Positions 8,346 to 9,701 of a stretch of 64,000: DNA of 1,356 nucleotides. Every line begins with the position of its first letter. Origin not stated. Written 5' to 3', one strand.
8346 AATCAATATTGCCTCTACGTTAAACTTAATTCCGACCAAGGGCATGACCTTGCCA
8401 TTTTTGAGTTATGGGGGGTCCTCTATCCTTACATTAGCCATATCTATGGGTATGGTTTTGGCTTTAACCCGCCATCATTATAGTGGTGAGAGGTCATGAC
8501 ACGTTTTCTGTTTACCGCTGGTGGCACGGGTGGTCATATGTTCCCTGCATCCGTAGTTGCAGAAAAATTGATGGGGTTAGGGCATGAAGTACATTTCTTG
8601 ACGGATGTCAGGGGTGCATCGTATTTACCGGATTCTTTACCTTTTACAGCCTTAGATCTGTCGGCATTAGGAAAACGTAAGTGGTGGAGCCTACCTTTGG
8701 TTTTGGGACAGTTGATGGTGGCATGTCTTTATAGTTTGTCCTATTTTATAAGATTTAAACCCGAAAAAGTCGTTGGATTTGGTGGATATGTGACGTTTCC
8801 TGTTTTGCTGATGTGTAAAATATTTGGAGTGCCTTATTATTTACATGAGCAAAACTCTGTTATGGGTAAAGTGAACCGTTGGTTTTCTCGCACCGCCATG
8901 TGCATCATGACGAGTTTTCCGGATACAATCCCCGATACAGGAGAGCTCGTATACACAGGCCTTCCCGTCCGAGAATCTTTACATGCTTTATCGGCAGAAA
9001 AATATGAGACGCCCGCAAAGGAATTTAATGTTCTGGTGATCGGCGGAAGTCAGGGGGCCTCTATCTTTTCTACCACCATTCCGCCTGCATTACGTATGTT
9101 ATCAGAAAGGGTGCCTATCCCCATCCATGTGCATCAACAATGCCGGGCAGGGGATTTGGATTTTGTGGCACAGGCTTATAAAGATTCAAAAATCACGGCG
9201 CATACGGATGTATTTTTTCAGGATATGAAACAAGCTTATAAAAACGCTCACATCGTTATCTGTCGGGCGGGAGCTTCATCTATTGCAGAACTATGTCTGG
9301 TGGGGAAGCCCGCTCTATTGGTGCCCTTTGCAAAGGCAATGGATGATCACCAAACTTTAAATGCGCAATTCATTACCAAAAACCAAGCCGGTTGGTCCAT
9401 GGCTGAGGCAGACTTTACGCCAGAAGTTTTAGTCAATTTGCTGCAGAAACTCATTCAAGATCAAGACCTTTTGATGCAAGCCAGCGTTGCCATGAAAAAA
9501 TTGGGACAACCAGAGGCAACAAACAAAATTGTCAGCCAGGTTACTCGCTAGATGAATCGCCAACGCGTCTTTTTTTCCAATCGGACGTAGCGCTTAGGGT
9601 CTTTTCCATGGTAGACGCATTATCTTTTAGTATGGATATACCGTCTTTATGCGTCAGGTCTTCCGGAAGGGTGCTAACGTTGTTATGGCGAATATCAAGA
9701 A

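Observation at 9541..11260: dcw cluster truncated after murG by a small accessory insertion (LRR effector-like gene + higBA toxin-antitoxin)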

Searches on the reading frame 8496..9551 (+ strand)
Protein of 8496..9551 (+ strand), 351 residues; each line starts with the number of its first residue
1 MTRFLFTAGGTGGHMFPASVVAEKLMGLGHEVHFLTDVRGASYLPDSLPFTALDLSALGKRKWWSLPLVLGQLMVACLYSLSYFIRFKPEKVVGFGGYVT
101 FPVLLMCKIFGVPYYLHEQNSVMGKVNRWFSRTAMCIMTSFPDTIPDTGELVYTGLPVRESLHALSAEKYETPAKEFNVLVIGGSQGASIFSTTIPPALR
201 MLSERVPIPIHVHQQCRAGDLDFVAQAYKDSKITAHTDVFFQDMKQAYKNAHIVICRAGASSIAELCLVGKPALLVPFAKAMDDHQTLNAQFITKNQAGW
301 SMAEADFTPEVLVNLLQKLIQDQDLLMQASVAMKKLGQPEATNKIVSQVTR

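Call 3: search_protein_families(library=pfam, proteins=[window:8496-9551:+], max_evalue=0.01)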
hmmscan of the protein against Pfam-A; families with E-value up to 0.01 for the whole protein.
window:8496-9551:+ (351 aa): 3 families
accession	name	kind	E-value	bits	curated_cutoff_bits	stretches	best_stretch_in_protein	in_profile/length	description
PF04101.22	Glyco_tran_28_C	-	3.1e-36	125.3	22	1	179-336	2-157/166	Glycosyltransferase family 28 C-terminal domain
PF03033.26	Glyco_transf_28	-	1e-25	90.9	26.2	1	4-138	1-138/139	Glycosyltransferase family 28 N-terminal domain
PF13528.12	Glyco_trans_1_3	-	3.6e-08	33.4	25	1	239-319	247-321/322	Glycosyl transferase family 1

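Call 4: search_protein_families(library=ncbifam, proteins=[window:8496-9551:+], max_evalue=0.01)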
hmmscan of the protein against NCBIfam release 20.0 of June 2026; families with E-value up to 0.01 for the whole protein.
window:8496-9551:+ (351 aa): 9 families
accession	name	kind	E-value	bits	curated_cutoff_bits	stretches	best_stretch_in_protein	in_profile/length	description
TIGR01133.1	murG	equivalog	8.3e-78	261.9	250.25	1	1-348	5-352/353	undecaprenyldiphospho-muramoylpentapeptide beta-N-acetylglucosaminyltransferase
NF009102.0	PRK12446.1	equivalog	2.9e-29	102.1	339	1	2-349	2-349/352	undecaprenyldiphospho-muramoylpentapeptide beta-N-acetylglucosaminyltransferase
NF041548.1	PssE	equivalog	1.6e-10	41.1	120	1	220-311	26-119/146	PssE/Cps14G family polysaccharide biosynthesis glycosyltransferase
NF010135.0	PRK13609.1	equivalog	7.9e-06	25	500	1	124-349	146-365/388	diglucosyl diacylglycerol synthase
TIGR01426.2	MGT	subfamily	8.6e-06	25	260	1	249-328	291-366/393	macrolide family glycosyltransferase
NF046028.1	GluronsyltaseWelK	equivalog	4.8e-05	22.6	400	1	50-285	45-272/319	beta-1,4-glucuronosyltransferase WelK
TIGR00661.1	MJ1255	subfamily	0.00028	20.2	195.9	1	242-301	239-296/321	MJ1255/VC2487 family glycosyltransferase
TIGR03590.1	PseG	equivalog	0.00031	20.4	153.55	1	165-280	161-271/280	UDP-2,4-diacetamido-2,4,6-trideoxy-beta-L-altropyranose hydrolase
NF041549.1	PssD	equivalog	0.0026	18.1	110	1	62-113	56-104/151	PssD/Cps14F family polysaccharide biosynthesis glycosyltransferase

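Call 9: find_related_loci(query=window:8496-9551:+, collection=genome_contigs, flank=10000)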
Query window:8496-9551:+ (351 aa) in genome_contigs; peptide patterns used: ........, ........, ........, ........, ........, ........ (x = any residue, [..] = any of these).
29 stretches matched a pattern, but none encodes a relative of the query by tblastn (E <= 1e-3).

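Call 10: find_encoding_contigs(protein=window:8496-9551:+, flank=10000, max_places=6)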
Protein window:8496-9551:+ (351 aa): no gene with exactly this product is on record in the collection.

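Call 11: find_homologous_proteins(query=window:8496-9551:+, max_evalue=1e-20)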
Query window:8496-9551:+ (351 aa): 6163 proteins with E <= 1e-20 among 8000 candidates; the best 120 are listed.
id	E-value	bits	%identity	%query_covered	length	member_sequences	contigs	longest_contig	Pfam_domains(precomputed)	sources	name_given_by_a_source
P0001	2.4e-235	798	100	100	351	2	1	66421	PF13528.13,PF04101.23,PF03033.27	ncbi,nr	ncbi:MAG: undecaprenyldiphospho-muramoylpentapeptide beta-N-acetylglucosaminyltransferase [Alphaprot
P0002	5.9e-132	458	57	100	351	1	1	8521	PF04101.23,PF03033.27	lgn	-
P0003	6.3e-103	362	49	98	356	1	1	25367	PF04101.23,PF03033.27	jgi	jgi:UDP-N-acetylglucosamine--N-acetylmuramyl-(pentapeptide) pyrophosphoryl-undecaprenol N-acetylgluc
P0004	1.9e-102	361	49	99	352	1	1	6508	PF04101.23,PF03033.27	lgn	-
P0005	8.0e-102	359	49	99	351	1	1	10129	PF04101.23,PF03033.27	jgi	jgi:UDP-N-acetylglucosamine--N-acetylmuramyl-(pentapeptide) pyrophosphoryl-undecaprenol N-acetylgluc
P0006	4.1e-101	356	49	99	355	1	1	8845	PF04101.23,PF03033.27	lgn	-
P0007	2.3e-100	354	49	99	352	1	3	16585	PF13528.13,PF04101.23,PF03033.27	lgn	-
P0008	5.5e-93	330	45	99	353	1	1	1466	PF04101.23,PF03033.27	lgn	-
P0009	3.7e-91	324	43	99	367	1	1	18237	PF04101.23,PF03033.27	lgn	-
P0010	2.5e-90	321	46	96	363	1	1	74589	PF04101.23,PF03033.27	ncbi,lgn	-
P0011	8.7e-88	313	44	98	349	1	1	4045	PF04101.23,PF03033.27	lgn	-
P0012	8.9e-81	290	44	97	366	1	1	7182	PF04101.23,PF13579.13,PF03033.27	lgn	-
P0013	2.0e-80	288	43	99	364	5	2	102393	PF04101.23,PF03033.27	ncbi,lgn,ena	-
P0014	3.3e-78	281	43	97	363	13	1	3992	PF04101.23,PF13579.13,PF13439.13,PF03033.27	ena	-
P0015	2.3e-77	278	42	100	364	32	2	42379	PF04101.23,PF03033.27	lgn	-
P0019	9.8e-77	276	42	97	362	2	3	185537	PF04101.23,PF03033.27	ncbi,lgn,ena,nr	ncbi:MAG: undecaprenyldiphospho-muramoylpentapeptide beta-N-acetylglucosaminyltransferase [Alphaprot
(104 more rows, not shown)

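Call 12: find_encoding_contigs(protein=P0002, flank=10000, max_places=3)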
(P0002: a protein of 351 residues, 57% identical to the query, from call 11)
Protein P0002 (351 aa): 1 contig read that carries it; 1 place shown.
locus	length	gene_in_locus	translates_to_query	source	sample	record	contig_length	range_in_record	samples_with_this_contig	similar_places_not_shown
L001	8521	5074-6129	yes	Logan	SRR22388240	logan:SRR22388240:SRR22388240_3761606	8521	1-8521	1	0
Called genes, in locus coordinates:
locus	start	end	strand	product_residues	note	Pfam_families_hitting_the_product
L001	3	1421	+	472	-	?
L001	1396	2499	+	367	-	PF00953:Glycos_transf_4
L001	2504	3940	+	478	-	PF08245:Mur_ligase_M, PF02875:Mur_ligase_C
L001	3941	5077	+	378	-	PF01098:FTSW_RODA_SPOVE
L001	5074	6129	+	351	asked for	PF03033:Glyco_transf_28, PF04101:Glyco_tran_28_C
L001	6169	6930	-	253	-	PF13489:Methyltransf_23, PF13847:Methyltransf_31 (weak), PF08241:Methyltransf_11 (weak), PF08242:Methyltransf_12, PF13649:Methyltransf_25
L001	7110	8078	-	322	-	-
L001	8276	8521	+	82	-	?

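Call 13: find_encoding_contigs(protein=P0003, flank=10000, max_places=3)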
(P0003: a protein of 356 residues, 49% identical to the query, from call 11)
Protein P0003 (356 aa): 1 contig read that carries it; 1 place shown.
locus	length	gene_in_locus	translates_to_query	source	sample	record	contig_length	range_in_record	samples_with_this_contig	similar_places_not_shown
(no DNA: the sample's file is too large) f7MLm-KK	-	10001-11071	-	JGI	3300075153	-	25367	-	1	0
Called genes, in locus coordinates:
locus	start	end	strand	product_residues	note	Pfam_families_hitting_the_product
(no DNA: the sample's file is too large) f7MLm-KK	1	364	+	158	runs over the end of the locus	PF02381:MraZ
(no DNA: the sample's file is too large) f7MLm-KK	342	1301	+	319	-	PF01795:Methyltransf_5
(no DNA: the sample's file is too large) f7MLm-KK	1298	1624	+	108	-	-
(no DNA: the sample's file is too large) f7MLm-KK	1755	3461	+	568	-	PF03717:PBP_dimer, PF00905:Transpeptidase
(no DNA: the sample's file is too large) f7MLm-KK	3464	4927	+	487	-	PF08245:Mur_ligase_M, PF02875:Mur_ligase_C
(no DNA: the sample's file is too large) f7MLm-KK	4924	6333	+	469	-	PF01225:Mur_ligase, PF08245:Mur_ligase_M, PF02875:Mur_ligase_C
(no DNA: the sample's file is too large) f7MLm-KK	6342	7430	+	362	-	PF10555:MraY_sig1 (weak), PF00953:Glycos_transf_4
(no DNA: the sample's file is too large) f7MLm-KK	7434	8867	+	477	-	PF21799:MurD-like_N (faint), PF08245:Mur_ligase_M, PF02875:Mur_ligase_C (weak)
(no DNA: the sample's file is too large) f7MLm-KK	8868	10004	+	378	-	PF01098:FTSW_RODA_SPOVE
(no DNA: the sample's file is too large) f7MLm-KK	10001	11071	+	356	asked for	PF03033:Glyco_transf_28, PF04101:Glyco_tran_28_C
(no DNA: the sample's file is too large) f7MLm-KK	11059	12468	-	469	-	PF03055:RPE65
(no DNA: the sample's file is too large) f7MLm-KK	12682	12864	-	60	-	-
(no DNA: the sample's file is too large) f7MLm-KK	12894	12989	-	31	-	?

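Call 14: find_encoding_contigs(protein=P0007, flank=10000, max_places=3)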
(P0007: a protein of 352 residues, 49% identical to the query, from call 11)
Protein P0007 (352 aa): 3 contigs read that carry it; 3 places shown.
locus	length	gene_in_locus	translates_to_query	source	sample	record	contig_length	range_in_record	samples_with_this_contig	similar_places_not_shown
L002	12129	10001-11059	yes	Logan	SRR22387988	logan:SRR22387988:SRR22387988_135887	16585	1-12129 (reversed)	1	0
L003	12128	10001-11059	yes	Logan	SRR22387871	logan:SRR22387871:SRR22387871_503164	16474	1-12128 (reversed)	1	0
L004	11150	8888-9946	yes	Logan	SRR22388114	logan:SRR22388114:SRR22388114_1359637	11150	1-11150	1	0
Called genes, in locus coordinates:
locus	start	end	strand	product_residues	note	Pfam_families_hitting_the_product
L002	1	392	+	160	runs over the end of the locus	PF02381:MraZ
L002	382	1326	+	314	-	PF01795:Methyltransf_5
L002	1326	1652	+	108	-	-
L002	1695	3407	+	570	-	PF03717:PBP_dimer, PF00905:Transpeptidase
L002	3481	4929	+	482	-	PF08245:Mur_ligase_M, PF02875:Mur_ligase_C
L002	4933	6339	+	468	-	PF01225:Mur_ligase, PF08245:Mur_ligase_M, PF02875:Mur_ligase_C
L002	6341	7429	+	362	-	PF10555:MraY_sig1 (weak), PF00953:Glycos_transf_4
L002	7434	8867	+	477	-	PF08245:Mur_ligase_M, PF02875:Mur_ligase_C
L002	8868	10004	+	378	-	PF01098:FTSW_RODA_SPOVE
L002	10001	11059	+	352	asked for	PF03033:Glyco_transf_28, PF13528:Glyco_trans_1_3 (faint), PF04101:Glyco_tran_28_C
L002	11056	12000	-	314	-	PF00089:Trypsin (faint)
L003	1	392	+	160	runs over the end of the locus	PF02381:MraZ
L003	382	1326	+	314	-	PF01795:Methyltransf_5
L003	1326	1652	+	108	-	-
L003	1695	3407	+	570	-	PF03717:PBP_dimer, PF00905:Transpeptidase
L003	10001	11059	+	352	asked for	PF03033:Glyco_transf_28, PF13528:Glyco_trans_1_3 (faint), PF04101:Glyco_tran_28_C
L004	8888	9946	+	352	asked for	PF03033:Glyco_transf_28, PF13528:Glyco_trans_1_3 (faint), PF04101:Glyco_tran_28_C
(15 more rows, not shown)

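Call 15: find_encoding_contigs(protein=P0010, flank=10000, max_places=3)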
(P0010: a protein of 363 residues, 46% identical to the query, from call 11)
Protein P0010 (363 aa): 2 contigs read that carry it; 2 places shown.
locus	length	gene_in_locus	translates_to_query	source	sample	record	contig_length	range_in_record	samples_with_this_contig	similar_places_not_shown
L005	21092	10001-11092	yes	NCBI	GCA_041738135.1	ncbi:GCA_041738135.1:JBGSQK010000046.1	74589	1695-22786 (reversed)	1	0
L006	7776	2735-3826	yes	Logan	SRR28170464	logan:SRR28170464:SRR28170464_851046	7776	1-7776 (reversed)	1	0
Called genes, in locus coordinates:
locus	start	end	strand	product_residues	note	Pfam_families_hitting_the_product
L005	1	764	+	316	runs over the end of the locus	PF01795:Methyltransf_5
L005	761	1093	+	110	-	-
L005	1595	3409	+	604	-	PF03717:PBP_dimer, PF00905:Transpeptidase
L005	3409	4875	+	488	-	PF01225:Mur_ligase (weak), PF08245:Mur_ligase_M, PF02875:Mur_ligase_C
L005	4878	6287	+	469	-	PF01225:Mur_ligase (weak), PF08245:Mur_ligase_M, PF02875:Mur_ligase_C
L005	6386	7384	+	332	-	PF00953:Glycos_transf_4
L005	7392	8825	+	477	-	PF08245:Mur_ligase_M, PF02875:Mur_ligase_C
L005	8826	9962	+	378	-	PF01098:FTSW_RODA_SPOVE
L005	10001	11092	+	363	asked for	PF03033:Glyco_transf_28, PF04101:Glyco_tran_28_C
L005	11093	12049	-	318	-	-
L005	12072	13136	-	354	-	-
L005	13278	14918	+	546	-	-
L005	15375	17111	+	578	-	PF07244:POTRA (faint), PF08479:POTRA_2, PF17287:POTRA_3, PF03865:ShlB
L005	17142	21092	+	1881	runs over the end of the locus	?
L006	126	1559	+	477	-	PF08245:Mur_ligase_M, PF02875:Mur_ligase_C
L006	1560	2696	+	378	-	PF01098:FTSW_RODA_SPOVE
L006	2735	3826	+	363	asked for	PF03033:Glyco_transf_28, PF04101:Glyco_tran_28_C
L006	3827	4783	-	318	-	-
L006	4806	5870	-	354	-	-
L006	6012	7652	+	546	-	-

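Call 20: find_related_loci(query=A1, collection=genome_contigs, flank=10000)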
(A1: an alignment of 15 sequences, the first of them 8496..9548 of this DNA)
Query A1 (351 aa) in genome_contigs; peptide patterns used: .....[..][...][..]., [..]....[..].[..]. (x = any residue, [..] = any of these).
600 stretches matched a pattern (row limit reached: there are more); 598 encode a relative of the query (tblastn E <= 1e-3); the best 80 are kept; 80 distinct loci.
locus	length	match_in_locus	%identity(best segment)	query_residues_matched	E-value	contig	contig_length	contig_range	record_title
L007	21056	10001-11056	41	5-350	2e-81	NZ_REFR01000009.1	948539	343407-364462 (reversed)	Eilatimonas milleporae strain DSM 25217 Ga0170459_101, whole genome shotgun sequence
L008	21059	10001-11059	39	3-351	2e-78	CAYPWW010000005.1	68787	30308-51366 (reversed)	MAG TPA_asm: uncultured Algimonas sp. isolate SRP268394_co1_49 genome assembly, contig: NODE_535_length_68787_cov_6.3009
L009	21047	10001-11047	39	3-345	2e-76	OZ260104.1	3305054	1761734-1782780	MAG: Oceanicaulis sp. isolate C9799-m1-bin13 genome assembly, chromosome: 1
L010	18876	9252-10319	38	4-351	4e-75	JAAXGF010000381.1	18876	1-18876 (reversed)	MAG: Alphaproteobacteria bacterium isolate Plut_88856 filtered_Plut_88856_genomic_contig_90042, whole genome shotgun seq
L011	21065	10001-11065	39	3-351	8e-75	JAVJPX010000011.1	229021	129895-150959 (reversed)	MAG: Oceanicaulis sp. isolate E1-EBD-16 k141_50034, whole genome shotgun sequence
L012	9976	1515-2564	39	4-342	4e-74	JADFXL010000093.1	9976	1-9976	MAG: Alphaproteobacteria bacterium isolate nDJH14bin10 nDJH14_bin10_NODE_93_length_9976_cov_1.451315, whole genome shotg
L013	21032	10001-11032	38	1-337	1e-73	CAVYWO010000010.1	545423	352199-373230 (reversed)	MAG: uncultured Alphaproteobacteria bacterium isolate MFD01248.bin.2.46 genome assembly, contig: contig_5161, whole geno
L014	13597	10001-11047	38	4-345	1e-73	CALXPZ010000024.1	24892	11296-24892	MAG: uncultured Alphaproteobacteria bacterium isolate E20__bin236 genome assembly, contig: E20__k127_2412769, whole geno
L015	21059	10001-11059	39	4-349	9e-73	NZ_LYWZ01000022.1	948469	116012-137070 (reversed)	Croceicoccus mobilis strain Ery22 Ery22_C22, whole genome shotgun sequence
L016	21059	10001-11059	36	4-349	2e-72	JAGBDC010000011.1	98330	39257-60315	MAG: Alphaproteobacteria bacterium isolate RGIG9009 Water_deer_Rectum-3__c184330, whole genome shotgun sequence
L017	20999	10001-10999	40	6-330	1e-72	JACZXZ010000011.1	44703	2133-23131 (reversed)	MAG: Proteobacteria bacterium isolate B25D1T2 B25D1T2_NODE150, whole genome shotgun sequence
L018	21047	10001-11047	38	3-345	1e-72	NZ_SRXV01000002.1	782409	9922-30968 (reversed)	Marinicauda pacifica strain P-1 km-3 contig_2, whole genome shotgun sequence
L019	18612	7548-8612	37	4-351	1e-72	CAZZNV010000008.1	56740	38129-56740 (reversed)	MAG TPA_asm: uncultured Azospirillaceae bacterium isolate SRP199465_co1_58 genome assembly, contig: NODE_1063_length_567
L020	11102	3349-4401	38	3-349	7e-72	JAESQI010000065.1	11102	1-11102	MAG: Robiginitomaculum sp. isolate NORP222 44556, whole genome shotgun sequence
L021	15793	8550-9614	35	4-351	1e-71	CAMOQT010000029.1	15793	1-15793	MAG: uncultured Azospirillum sp. isolate SRR873605_bin.44_metaWRAP_v1.3_MAG genome assembly, contig: NODE_7680_length_15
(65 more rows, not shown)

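Call 35: find_encoding_contigs(protein=P0013, flank=8000, max_places=1)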
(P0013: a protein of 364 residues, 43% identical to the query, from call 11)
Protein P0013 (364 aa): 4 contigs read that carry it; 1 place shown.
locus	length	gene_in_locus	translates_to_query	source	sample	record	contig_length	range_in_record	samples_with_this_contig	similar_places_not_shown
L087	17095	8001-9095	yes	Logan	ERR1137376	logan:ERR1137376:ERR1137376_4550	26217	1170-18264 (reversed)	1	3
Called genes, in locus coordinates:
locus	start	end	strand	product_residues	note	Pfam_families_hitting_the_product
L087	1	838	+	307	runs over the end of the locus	PF01795:Methyltransf_5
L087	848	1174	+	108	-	-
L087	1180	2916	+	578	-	PF03717:PBP_dimer, PF00905:Transpeptidase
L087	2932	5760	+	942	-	PF01225:Mur_ligase, PF08245:Mur_ligase_M, PF02875:Mur_ligase_C, PF01225:Mur_ligase, PF08245:Mur_ligase_M, PF02875:Mur_ligase_C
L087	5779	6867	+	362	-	PF10555:MraY_sig1 (weak), PF00953:Glycos_transf_4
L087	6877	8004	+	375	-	PF01098:FTSW_RODA_SPOVE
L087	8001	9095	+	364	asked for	PF03033:Glyco_transf_28, PF04101:Glyco_tran_28_C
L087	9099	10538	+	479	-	PF01225:Mur_ligase, PF08245:Mur_ligase_M, PF02875:Mur_ligase_C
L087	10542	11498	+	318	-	PF01565:FAD_binding_4, PF02873:MurB_C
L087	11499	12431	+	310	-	PF01820:Dala_Dala_lig_N, PF07478:Dala_Dala_lig_C, PF13535:ATP-grasp_4 (weak)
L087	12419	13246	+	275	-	PF08478:POTRA_1, PF03799:FtsQ_DivIB_C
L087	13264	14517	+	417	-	PF02491:SHS2_FTSA, PF06723:MreB_Mbl, PF11104:PilM_2, PF14450:FtsA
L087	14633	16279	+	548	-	PF00091:Tubulin, PF12327:FtsZ_C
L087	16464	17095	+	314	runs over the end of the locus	PF03331:LpxC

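Call 36: find_encoding_contigs(protein=P0009, flank=8000, max_places=1)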
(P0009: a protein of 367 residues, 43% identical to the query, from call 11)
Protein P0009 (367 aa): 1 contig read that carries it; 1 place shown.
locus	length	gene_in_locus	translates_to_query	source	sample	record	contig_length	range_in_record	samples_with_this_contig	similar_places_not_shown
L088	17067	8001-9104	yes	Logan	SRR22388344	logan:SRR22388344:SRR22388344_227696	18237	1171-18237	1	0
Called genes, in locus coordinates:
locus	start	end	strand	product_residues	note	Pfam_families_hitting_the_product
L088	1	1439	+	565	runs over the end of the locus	PF03717:PBP_dimer, PF00905:Transpeptidase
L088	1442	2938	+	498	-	PF01225:Mur_ligase (faint), PF08245:Mur_ligase_M, PF02875:Mur_ligase_C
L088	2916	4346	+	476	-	PF01225:Mur_ligase (weak), PF08245:Mur_ligase_M, PF02875:Mur_ligase_C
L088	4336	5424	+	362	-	PF10555:MraY_sig1 (weak), PF00953:Glycos_transf_4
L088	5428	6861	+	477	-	PF21799:MurD-like_N (weak), PF08245:Mur_ligase_M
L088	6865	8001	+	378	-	PF01098:FTSW_RODA_SPOVE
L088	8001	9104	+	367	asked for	PF03033:Glyco_transf_28, PF04101:Glyco_tran_28_C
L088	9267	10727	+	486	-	PF01225:Mur_ligase, PF08245:Mur_ligase_M, PF02875:Mur_ligase_C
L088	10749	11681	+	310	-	PF01565:FAD_binding_4, PF02873:MurB_C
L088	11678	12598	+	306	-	PF01820:Dala_Dala_lig_N, PF02655:ATP-grasp_3 (weak), PF02222:ATP-grasp (weak), PF07478:Dala_Dala_lig_C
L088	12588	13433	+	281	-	PF08478:POTRA_1, PF03799:FtsQ_DivIB_C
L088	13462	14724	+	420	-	PF11104:PilM_2 (faint), PF14450:FtsA, PF02491:SHS2_FTSA, PF25216:Volactin (weak), PF06723:MreB_Mbl, PF14450:FtsA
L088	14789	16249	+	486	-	PF00091:Tubulin, PF12327:FtsZ_C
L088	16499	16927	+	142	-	PF01192:RNA_pol_Rpb6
